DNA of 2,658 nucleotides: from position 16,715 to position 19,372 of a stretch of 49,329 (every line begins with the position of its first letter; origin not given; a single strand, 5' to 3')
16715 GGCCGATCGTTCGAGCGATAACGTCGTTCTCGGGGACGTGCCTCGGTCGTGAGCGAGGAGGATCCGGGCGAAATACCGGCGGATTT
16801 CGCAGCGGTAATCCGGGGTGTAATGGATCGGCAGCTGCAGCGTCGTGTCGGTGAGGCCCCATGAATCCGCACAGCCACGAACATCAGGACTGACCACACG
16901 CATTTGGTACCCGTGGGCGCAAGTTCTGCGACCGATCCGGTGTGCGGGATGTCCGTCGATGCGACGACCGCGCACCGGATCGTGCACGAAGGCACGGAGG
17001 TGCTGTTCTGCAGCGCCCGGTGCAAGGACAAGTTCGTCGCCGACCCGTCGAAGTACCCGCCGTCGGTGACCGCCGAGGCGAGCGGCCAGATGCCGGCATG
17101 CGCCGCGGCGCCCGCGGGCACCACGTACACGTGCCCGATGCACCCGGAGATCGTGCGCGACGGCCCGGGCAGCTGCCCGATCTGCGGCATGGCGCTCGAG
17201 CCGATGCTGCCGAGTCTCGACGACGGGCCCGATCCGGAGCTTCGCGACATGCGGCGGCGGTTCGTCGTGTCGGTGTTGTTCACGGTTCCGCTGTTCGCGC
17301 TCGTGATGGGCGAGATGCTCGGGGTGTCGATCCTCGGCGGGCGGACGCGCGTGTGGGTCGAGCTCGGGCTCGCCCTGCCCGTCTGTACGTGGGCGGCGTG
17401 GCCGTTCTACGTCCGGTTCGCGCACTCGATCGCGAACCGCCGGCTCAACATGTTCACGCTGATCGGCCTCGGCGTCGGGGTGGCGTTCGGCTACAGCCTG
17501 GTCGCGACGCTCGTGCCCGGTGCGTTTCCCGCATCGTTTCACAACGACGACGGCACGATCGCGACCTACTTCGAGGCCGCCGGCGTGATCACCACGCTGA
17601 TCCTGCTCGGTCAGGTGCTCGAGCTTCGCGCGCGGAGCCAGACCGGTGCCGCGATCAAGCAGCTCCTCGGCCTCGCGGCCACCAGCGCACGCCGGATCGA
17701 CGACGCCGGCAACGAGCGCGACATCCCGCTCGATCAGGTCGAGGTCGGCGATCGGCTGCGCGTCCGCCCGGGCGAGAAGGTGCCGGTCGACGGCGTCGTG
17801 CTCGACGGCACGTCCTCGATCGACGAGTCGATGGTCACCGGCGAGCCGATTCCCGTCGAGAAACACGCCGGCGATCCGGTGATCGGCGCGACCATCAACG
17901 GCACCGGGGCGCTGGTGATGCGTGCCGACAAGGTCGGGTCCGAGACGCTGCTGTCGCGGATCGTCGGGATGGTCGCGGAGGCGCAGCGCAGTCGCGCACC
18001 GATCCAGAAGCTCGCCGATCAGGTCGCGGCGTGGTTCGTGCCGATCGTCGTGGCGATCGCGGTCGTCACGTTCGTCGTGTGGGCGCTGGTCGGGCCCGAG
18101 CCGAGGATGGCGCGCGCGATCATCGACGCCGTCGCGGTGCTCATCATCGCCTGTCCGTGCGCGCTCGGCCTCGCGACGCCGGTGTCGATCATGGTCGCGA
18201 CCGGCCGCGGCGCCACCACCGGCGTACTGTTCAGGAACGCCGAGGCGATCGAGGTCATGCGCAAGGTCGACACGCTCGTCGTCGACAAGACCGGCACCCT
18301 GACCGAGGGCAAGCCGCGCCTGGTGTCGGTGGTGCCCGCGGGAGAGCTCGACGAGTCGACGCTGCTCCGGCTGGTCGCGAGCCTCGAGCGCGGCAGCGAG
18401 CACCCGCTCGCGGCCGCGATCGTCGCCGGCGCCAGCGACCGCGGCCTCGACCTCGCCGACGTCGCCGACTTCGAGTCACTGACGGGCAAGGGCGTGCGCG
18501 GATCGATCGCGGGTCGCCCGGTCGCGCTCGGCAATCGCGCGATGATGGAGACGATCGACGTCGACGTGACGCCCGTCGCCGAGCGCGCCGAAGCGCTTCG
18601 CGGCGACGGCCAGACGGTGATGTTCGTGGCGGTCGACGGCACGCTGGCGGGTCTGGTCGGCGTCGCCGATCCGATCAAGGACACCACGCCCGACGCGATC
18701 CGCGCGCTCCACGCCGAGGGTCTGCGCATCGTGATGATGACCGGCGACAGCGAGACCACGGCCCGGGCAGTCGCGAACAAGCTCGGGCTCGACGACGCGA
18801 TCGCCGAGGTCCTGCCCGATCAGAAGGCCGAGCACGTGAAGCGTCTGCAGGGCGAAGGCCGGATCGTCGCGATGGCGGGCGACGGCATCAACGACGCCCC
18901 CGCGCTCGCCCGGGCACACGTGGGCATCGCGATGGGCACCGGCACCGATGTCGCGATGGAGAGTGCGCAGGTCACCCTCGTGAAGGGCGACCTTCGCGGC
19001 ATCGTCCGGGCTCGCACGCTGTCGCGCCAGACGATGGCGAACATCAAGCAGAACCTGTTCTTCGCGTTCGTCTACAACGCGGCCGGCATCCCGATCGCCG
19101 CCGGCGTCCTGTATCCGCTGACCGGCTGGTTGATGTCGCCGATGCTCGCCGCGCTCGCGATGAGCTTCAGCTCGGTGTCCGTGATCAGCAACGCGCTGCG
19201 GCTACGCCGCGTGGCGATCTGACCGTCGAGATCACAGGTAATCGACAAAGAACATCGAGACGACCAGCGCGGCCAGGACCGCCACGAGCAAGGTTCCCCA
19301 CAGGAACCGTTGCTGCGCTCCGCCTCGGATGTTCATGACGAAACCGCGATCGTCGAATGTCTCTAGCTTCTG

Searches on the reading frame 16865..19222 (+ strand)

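Call 7: search_protein_families(library=pfam, proteins=[window:16865-19222:+], max_evalue=0.01)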
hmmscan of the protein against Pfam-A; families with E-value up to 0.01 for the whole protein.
window:16865-19222:+ (785 aa): 6 families
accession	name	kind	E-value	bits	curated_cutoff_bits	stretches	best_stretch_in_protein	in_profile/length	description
PF00122.25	E1-E2_ATPase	-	1.2e-57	194.8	28.1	1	270-450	2-179/181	E1-E2 ATPase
PF00702.32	Hydrolase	-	2.1e-34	120.1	26.4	1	468-685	1-191/191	haloacid dehalogenase-like hydrolase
PF19335.5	HMBD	-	6.7e-14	52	23.6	1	88-113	2-27/28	Heavy metal binding domain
PF04945.19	YHS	-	7.3e-11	42.3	30.3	1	23-64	2-43/47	YHS domain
PF08282.18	Hydrolase_3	-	2.1e-08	34.6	20.9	1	660-714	198-252/255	haloacid dehalogenase-like hydrolase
PF12710.13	HAD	-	0.0026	18.6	27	1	609-681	88-188/189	haloacid dehalogenase-like hydrolase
